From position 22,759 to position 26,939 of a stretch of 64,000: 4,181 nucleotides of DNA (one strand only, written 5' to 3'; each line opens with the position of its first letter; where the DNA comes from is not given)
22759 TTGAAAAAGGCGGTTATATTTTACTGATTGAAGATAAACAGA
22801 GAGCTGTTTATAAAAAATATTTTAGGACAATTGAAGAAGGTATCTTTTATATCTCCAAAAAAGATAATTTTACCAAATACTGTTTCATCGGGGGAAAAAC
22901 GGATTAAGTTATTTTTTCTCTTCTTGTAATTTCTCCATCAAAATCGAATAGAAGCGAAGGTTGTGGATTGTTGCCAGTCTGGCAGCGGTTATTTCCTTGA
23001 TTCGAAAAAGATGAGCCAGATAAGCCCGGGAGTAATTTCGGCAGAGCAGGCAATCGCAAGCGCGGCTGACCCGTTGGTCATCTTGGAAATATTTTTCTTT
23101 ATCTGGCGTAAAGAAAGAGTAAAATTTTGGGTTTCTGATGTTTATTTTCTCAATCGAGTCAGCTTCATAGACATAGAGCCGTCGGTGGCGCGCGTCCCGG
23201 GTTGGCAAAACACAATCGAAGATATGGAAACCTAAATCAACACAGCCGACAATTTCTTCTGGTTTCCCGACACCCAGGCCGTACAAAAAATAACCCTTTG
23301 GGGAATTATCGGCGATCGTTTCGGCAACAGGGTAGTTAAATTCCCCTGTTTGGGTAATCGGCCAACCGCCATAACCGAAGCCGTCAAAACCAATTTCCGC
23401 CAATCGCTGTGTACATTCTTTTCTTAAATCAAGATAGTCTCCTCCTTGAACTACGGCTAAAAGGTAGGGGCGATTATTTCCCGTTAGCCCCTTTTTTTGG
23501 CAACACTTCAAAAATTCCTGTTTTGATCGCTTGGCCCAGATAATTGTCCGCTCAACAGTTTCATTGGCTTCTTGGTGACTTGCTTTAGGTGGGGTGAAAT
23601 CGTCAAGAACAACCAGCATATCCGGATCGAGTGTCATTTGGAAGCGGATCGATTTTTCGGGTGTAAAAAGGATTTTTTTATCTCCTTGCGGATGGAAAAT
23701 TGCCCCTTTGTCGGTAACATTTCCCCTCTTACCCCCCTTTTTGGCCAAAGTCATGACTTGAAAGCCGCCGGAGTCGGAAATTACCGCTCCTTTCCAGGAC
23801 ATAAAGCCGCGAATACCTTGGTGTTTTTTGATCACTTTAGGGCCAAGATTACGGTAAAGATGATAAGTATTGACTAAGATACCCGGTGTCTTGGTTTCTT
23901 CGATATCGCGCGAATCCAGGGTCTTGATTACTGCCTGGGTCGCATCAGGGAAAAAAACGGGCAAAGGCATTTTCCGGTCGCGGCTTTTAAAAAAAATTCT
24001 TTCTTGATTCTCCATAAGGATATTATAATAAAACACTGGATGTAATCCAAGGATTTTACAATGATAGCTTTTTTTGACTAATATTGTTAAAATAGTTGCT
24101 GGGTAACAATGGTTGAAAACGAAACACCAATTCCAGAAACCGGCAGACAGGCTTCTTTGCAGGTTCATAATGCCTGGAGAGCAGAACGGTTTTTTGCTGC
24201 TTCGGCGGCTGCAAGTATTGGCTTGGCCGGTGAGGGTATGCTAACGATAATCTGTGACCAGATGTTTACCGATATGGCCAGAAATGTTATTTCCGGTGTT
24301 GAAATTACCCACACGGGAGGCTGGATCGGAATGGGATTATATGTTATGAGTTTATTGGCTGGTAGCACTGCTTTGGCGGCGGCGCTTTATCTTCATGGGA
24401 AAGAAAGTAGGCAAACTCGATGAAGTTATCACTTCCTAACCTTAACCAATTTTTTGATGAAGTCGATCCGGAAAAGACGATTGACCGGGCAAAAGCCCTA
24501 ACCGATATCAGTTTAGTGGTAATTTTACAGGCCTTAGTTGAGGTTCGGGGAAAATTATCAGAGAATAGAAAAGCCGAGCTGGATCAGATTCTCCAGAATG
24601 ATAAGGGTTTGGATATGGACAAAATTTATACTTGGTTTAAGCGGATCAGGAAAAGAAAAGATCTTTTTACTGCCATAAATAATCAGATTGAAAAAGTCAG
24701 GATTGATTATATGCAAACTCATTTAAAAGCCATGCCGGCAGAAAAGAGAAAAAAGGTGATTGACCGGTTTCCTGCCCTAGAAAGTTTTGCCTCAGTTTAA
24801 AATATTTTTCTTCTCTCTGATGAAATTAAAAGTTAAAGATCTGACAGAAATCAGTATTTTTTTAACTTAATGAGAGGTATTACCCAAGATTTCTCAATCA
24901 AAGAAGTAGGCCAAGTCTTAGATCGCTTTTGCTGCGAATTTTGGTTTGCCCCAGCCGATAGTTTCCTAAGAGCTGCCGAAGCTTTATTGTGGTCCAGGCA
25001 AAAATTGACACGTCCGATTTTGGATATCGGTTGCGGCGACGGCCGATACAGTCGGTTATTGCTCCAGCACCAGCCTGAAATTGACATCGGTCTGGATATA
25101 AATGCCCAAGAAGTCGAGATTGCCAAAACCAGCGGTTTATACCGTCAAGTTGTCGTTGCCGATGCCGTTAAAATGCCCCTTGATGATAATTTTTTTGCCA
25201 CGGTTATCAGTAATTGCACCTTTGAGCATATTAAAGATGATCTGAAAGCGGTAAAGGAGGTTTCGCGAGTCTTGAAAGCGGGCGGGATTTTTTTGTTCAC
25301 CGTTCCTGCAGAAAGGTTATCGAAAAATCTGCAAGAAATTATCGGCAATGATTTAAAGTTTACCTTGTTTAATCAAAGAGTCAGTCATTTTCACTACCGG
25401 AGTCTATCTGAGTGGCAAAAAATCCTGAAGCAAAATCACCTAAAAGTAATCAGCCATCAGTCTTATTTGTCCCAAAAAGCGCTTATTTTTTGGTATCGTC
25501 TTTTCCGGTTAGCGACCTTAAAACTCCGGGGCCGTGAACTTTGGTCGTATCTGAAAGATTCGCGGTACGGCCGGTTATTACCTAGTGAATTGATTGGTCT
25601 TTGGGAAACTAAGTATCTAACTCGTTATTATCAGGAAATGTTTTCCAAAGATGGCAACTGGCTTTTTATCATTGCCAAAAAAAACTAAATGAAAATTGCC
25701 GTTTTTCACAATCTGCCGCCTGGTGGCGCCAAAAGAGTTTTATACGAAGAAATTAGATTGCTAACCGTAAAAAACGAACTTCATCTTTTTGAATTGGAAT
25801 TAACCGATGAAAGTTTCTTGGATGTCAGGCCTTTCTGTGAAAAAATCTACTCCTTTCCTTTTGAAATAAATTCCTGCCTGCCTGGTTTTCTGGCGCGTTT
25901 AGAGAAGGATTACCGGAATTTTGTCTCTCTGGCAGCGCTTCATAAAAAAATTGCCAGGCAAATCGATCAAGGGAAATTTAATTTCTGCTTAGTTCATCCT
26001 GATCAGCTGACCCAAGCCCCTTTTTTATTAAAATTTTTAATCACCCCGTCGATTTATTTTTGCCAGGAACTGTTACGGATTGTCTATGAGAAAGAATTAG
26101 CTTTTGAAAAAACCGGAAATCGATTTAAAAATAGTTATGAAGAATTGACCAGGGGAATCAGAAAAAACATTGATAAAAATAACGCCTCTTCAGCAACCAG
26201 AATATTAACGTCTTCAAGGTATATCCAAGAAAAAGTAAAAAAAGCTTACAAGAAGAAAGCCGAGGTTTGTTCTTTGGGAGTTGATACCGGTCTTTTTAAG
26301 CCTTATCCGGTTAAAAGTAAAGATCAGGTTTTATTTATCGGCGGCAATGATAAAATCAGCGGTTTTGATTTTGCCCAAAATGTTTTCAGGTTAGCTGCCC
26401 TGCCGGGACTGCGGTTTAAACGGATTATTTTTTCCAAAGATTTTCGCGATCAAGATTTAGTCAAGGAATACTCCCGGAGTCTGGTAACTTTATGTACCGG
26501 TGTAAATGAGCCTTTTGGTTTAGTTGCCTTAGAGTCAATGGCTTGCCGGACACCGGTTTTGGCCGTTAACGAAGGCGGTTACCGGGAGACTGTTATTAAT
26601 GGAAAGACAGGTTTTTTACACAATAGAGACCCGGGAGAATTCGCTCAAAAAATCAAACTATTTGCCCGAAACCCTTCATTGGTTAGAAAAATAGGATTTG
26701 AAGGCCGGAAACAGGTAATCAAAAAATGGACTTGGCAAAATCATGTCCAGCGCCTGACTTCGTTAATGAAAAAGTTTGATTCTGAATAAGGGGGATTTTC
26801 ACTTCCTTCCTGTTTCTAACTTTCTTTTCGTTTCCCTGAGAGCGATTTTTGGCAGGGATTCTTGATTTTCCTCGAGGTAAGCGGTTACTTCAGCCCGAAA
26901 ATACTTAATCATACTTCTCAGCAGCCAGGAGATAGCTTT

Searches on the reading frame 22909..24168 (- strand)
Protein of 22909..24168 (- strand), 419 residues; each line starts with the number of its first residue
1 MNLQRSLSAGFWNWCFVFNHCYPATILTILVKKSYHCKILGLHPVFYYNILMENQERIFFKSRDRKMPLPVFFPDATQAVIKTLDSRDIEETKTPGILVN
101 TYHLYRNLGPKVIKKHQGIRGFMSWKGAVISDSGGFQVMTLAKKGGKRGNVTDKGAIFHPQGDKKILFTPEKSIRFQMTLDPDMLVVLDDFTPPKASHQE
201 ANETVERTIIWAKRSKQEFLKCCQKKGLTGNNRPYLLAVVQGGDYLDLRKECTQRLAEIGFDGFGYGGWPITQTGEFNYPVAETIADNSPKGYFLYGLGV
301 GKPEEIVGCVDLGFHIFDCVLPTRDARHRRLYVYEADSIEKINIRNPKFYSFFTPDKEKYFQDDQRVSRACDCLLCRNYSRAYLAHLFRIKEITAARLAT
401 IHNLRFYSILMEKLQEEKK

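Call 37: search_protein_families(library=pfam, proteins=[window:22909-24168:-], max_evalue=0.00001)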
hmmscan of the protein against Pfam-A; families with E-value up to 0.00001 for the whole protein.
window:22909-24168:- (419 aa): 1 family
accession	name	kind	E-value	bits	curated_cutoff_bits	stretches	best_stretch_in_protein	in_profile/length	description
PF01702.25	TGT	-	8e-89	298.6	26.3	1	64-416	12-337/357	Queuine tRNA-ribosyltransferase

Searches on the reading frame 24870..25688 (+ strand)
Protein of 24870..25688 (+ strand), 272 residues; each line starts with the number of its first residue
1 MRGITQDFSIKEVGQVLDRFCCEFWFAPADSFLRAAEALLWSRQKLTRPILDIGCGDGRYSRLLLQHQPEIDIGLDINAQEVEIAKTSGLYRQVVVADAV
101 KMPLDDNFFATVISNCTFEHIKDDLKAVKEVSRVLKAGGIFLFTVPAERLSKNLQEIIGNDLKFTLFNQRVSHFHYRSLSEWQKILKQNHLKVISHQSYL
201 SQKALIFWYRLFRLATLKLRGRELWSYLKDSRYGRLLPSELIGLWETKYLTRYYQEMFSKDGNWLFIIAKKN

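Call 66: search_protein_families(library=pfam, proteins=[window:24870-25688:+], max_evalue=0.00001)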
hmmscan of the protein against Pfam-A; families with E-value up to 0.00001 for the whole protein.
window:24870-25688:+ (272 aa): 9 families
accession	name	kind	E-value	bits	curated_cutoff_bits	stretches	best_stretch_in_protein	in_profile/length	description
PF08241.18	Methyltransf_11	-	1.8e-20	73.8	21.2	1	51-143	1-95/95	Methyltransferase domain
PF13649.12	Methyltransf_25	-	3.3e-16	60.2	27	1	50-139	1-97/97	Methyltransferase domain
PF13489.12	Methyltransf_23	-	9.3e-16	58.4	27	1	39-195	15-163/164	Methyltransferase domain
PF13847.12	Methyltransf_31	-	1.9e-14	54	27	1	49-155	6-127/145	Methyltransferase domain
PF08242.18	Methyltransf_12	-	7.5e-11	43.1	30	1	51-141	1-98/98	Methyltransferase domain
PF03141.22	Methyltransf_29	-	4.1e-07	29.4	23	1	43-156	114-232/506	Putative S-adenosyl-L-methionine-dependent methyltransferase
PF01209.24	Ubie_methyltran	-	2.4e-06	27.5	20.1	1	46-142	47-150/233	ubiE/COQ5 methyltransferase family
PF05175.20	MTS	-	9.2e-06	25.8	23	0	42-141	26-136/170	Methyltransferase small domain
PF05148.21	Methyltransf_8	-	9.3e-06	26.1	27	0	43-151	69-164/219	Hypothetical methyltransferase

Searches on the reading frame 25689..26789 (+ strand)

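Call 66: search_protein_families(library=pfam, proteins=[window:25689-26789:+], max_evalue=0.00001)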
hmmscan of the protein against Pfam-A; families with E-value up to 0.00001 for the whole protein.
window:25689-26789:+ (366 aa): 4 families
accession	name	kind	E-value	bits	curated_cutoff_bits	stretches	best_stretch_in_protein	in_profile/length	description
PF00534.26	Glycos_transf_1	-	8e-19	68.2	26.4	1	246-341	75-171/172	Glycosyl transferases group 1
PF13692.12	Glyco_trans_1_4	-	6e-14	53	27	1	231-323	48-137/142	Glycosyl transferases group 1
PF13524.12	Glyco_trans_1_2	-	1.7e-08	35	25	1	248-356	31-142/144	Glycosyl transferase-like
PF20706.3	GT4-conflict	-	6.3e-06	25.9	26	0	213-302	233-320/385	Family 4 Glycosyltransferase in conflict systems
